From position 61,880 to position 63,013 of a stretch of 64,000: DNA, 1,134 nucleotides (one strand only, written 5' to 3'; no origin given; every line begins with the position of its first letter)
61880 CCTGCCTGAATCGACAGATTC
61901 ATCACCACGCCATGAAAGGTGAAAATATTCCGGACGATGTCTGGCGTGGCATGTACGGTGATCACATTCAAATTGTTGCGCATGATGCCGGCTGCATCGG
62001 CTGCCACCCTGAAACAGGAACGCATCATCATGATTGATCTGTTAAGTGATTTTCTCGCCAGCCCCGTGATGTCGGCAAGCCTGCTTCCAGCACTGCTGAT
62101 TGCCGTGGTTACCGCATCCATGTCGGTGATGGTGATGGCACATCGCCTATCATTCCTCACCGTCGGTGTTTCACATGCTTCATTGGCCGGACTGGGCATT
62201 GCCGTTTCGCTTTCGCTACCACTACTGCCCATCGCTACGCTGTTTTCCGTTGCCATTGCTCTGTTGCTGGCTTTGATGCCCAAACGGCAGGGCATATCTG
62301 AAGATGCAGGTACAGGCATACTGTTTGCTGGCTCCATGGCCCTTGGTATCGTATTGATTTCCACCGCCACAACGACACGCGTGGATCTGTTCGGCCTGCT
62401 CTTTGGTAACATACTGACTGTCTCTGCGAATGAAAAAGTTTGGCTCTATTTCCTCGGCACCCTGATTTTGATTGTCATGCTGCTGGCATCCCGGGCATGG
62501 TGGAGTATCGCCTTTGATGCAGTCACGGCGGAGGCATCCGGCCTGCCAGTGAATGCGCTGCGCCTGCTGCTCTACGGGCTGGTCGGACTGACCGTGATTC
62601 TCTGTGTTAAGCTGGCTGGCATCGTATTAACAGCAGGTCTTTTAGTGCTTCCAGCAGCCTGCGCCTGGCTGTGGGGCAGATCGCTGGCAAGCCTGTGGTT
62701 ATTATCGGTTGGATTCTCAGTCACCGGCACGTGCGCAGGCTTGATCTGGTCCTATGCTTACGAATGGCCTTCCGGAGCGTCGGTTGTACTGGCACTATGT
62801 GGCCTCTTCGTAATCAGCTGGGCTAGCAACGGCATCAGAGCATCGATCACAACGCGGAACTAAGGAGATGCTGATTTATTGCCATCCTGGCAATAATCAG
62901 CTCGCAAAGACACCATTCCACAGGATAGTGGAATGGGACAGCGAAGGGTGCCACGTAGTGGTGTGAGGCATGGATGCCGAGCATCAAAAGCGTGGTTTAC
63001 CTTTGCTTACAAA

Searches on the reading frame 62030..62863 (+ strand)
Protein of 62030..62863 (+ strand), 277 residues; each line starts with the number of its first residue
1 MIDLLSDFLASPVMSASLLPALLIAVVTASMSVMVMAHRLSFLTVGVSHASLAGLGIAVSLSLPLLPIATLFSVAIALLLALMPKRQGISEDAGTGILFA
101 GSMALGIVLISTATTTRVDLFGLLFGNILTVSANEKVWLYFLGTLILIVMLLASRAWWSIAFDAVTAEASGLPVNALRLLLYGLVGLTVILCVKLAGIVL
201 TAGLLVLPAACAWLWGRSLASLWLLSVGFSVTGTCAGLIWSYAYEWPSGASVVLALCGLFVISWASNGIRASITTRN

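Call 53: find_homologous_proteins(query=window:62030-62863:+, max_evalue=1e-60)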
Query window:62030-62863:+ (277 aa): 355 proteins with E <= 1e-60 among 8000 candidates; the best 120 are listed.
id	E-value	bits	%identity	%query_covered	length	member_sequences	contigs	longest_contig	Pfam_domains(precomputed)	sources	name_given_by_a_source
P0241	2.2e-152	524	95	100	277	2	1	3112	PF01032.24,PF00950.23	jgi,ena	-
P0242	1.1e-148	512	93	100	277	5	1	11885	PF00950.23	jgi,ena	-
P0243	8.7e-148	509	92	100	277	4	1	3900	PF00950.23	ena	-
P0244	5.8e-147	507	92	100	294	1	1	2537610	PF00950.23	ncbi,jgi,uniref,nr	ncbi:zinc transport system permease protein/manganese/iron transport system permease protein [Maripr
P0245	3.7e-146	504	91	100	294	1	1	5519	PF00950.23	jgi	-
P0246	2.7e-145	501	91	100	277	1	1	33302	PF00950.23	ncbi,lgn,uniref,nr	ncbi:metal ABC transporter permease [Mariprofundus sp. KV]|uniref:metal ABC transporter permease n=1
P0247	6.0e-144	497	91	100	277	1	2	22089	PF01032.24,PF00950.23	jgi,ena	-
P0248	7.4e-144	496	90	100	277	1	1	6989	PF00950.23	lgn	-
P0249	1.5e-143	495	90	100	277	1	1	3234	PF00950.23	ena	-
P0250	1.6e-140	485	91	96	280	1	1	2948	PF00950.23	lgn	-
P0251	4.2e-140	484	91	96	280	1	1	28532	PF00950.23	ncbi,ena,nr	ncbi:MAG: zinc ABC transporter permease [Zetaproteobacteria bacterium CG1_02_53_45]|nr:MAG: zinc ABC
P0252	3.6e-139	481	87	100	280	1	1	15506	PF00950.23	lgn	-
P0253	1.7e-138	479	91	95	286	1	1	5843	PF00950.23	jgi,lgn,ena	-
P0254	8.1e-138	477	90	95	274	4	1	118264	PF00950.23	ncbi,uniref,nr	ncbi:manganese/zinc transport system permease protein [Mariprofundus micogutta]|uniref:Manganese/zin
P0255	2.6e-137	475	89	96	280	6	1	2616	PF00950.23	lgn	-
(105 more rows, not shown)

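Call 54: find_encoding_contigs(protein=P0241, flank=10000, max_places=2)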
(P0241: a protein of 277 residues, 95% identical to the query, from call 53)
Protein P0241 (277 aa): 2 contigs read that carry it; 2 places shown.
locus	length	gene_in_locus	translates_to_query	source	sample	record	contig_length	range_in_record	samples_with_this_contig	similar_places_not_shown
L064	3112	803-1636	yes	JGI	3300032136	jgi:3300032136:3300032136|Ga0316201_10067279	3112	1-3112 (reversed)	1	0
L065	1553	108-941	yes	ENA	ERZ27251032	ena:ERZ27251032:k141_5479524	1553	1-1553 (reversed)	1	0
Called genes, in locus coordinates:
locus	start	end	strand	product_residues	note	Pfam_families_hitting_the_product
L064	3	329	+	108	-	?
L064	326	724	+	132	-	PF13366:PDDEXK_3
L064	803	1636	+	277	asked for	PF00950:ABC-3, PF01032:FecCD (weak)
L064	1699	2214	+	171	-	PF06271:RDD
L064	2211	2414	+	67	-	-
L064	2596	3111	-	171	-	?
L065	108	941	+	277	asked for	PF00950:ABC-3, PF01032:FecCD (weak)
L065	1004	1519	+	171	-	PF06271:RDD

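Call 55: find_encoding_contigs(protein=P0242, flank=10000, max_places=2)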
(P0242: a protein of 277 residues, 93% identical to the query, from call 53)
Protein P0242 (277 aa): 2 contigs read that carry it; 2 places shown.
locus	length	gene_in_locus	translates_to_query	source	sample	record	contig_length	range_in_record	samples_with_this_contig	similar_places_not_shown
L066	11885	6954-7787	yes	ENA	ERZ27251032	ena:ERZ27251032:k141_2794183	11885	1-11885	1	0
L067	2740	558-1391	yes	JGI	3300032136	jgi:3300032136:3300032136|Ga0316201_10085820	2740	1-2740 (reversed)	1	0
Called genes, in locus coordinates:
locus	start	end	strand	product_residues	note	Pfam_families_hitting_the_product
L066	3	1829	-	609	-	?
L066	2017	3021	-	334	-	PF01171:ATP_bind_3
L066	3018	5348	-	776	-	-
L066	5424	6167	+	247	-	PF01297:ZnuA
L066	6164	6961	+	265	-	PF00005:ABC_tran, PF02463:SMC_N (faint), PF13304:AAA_21 (faint)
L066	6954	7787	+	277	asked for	PF00950:ABC-3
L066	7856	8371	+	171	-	PF06271:RDD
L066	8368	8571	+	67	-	-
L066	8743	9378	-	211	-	PF00694:Aconitase_C, PF27512:LeuD, PF27434:LeuD_C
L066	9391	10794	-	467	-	PF00330:Aconitase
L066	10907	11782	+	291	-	PF00126:HTH_1, PF03466:LysR_substrate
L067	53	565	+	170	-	PF00005:ABC_tran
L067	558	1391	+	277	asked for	PF00950:ABC-3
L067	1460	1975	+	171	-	PF06271:RDD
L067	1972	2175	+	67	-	-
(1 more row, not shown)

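Call 56: find_encoding_contigs(protein=P0244, flank=10000, max_places=2)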
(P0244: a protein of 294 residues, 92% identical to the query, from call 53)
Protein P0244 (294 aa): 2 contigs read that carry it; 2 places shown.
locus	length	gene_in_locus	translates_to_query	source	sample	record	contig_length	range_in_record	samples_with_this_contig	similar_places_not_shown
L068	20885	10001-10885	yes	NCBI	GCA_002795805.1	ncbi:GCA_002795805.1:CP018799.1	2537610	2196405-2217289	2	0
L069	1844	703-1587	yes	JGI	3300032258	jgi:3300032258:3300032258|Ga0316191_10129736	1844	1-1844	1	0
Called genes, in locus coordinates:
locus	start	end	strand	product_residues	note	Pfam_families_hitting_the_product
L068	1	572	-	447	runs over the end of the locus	PF02878:PGM_PMM_I, PF02879:PGM_PMM_II, PF02880:PGM_PMM_III, PF00408:PGM_PMM_IV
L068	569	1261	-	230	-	PF07949:YbbR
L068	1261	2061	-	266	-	PF19293:CdaA_N (weak), PF02457:DAC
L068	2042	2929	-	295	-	PF00809:Pterin_bind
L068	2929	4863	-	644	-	PF06480:FtsH_ext, PF13191:AAA_16 (faint), PF06068:TIP49 (weak), PF00004:AAA, PF17862:AAA_lid_3, PF01434:Peptidase_M41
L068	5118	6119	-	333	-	PF01171:ATP_bind_3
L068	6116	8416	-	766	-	-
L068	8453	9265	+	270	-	PF01297:ZnuA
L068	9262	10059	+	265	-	PF00005:ABC_tran, PF02463:SMC_N (faint), PF13304:AAA_21 (faint)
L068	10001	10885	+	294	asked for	PF00950:ABC-3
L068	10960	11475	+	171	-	PF06271:RDD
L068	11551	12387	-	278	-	PF13623:SurA_N_2 (weak), PF13145:Rotamase_2, PF13616:Rotamase_3, PF00639:Rotamase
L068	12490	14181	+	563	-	PF02554:CstA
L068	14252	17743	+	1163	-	PF02811:PHP, PF07733:DNA_pol3_alpha, PF17657:DNA_pol3_finger, PF14579:HHH_6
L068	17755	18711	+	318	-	PF03255:ACCA, PF01039:Carboxyl_trans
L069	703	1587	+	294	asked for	PF00950:ABC-3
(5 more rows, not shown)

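Call 71: find_encoding_contigs(protein=P0247, flank=10000, max_places=4)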
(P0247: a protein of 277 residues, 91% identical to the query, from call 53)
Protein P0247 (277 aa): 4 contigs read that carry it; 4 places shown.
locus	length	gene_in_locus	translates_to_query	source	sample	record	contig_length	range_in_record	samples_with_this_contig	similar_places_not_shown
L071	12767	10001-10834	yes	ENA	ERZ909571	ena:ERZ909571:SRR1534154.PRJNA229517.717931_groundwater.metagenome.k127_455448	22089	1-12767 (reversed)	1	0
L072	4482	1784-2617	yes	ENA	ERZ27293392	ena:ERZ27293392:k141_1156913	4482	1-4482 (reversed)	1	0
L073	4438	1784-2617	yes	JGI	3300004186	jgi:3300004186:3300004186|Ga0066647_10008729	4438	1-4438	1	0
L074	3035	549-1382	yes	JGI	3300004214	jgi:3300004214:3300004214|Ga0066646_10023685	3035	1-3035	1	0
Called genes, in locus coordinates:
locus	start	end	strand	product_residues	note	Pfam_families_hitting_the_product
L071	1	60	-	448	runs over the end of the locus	PF02878:PGM_PMM_I, PF02879:PGM_PMM_II, PF02880:PGM_PMM_III, PF00408:PGM_PMM_IV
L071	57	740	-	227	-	PF07949:YbbR (weak)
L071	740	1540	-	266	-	PF19293:CdaA_N (weak), PF02457:DAC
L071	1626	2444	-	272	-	PF00809:Pterin_bind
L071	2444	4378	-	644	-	PF06480:FtsH_ext, PF13191:AAA_16 (faint), PF06068:TIP49 (weak), PF00004:AAA, PF17862:AAA_lid_3, PF01434:Peptidase_M41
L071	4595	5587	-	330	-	PF01171:ATP_bind_3, PF06508:QueC (weak)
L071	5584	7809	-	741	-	-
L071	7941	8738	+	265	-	PF01297:ZnuA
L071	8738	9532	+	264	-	PF00005:ABC_tran, PF02463:SMC_N (faint), PF13304:AAA_21 (faint)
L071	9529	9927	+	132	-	PF13366:PDDEXK_3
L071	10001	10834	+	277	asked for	PF00950:ABC-3, PF01032:FecCD (weak)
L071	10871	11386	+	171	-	PF06271:RDD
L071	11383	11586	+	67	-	-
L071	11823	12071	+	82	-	-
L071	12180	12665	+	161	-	-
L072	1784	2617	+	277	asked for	PF00950:ABC-3, PF01032:FecCD (weak)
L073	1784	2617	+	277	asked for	PF00950:ABC-3, PF01032:FecCD (weak)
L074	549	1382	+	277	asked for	PF00950:ABC-3, PF01032:FecCD (weak)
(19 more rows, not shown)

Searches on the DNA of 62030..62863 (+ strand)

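Call 81: search_rna_families(sources=[L057, L055, L060, L062, L066, L068], threshold=gathering, show_alignments=4)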
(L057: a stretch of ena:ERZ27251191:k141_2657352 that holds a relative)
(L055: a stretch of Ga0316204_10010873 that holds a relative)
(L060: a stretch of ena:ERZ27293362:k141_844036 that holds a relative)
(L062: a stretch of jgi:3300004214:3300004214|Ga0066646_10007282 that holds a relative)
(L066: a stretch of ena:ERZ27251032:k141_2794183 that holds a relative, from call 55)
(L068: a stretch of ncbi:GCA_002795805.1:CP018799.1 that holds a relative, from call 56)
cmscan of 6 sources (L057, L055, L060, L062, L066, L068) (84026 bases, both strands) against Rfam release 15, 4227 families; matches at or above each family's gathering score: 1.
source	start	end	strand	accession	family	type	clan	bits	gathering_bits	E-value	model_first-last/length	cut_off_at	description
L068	19603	20032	-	RF01766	cspA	Cis-reg; thermoregulator;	-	102.1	78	8.1e-25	1-428/428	no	cspA thermoregulator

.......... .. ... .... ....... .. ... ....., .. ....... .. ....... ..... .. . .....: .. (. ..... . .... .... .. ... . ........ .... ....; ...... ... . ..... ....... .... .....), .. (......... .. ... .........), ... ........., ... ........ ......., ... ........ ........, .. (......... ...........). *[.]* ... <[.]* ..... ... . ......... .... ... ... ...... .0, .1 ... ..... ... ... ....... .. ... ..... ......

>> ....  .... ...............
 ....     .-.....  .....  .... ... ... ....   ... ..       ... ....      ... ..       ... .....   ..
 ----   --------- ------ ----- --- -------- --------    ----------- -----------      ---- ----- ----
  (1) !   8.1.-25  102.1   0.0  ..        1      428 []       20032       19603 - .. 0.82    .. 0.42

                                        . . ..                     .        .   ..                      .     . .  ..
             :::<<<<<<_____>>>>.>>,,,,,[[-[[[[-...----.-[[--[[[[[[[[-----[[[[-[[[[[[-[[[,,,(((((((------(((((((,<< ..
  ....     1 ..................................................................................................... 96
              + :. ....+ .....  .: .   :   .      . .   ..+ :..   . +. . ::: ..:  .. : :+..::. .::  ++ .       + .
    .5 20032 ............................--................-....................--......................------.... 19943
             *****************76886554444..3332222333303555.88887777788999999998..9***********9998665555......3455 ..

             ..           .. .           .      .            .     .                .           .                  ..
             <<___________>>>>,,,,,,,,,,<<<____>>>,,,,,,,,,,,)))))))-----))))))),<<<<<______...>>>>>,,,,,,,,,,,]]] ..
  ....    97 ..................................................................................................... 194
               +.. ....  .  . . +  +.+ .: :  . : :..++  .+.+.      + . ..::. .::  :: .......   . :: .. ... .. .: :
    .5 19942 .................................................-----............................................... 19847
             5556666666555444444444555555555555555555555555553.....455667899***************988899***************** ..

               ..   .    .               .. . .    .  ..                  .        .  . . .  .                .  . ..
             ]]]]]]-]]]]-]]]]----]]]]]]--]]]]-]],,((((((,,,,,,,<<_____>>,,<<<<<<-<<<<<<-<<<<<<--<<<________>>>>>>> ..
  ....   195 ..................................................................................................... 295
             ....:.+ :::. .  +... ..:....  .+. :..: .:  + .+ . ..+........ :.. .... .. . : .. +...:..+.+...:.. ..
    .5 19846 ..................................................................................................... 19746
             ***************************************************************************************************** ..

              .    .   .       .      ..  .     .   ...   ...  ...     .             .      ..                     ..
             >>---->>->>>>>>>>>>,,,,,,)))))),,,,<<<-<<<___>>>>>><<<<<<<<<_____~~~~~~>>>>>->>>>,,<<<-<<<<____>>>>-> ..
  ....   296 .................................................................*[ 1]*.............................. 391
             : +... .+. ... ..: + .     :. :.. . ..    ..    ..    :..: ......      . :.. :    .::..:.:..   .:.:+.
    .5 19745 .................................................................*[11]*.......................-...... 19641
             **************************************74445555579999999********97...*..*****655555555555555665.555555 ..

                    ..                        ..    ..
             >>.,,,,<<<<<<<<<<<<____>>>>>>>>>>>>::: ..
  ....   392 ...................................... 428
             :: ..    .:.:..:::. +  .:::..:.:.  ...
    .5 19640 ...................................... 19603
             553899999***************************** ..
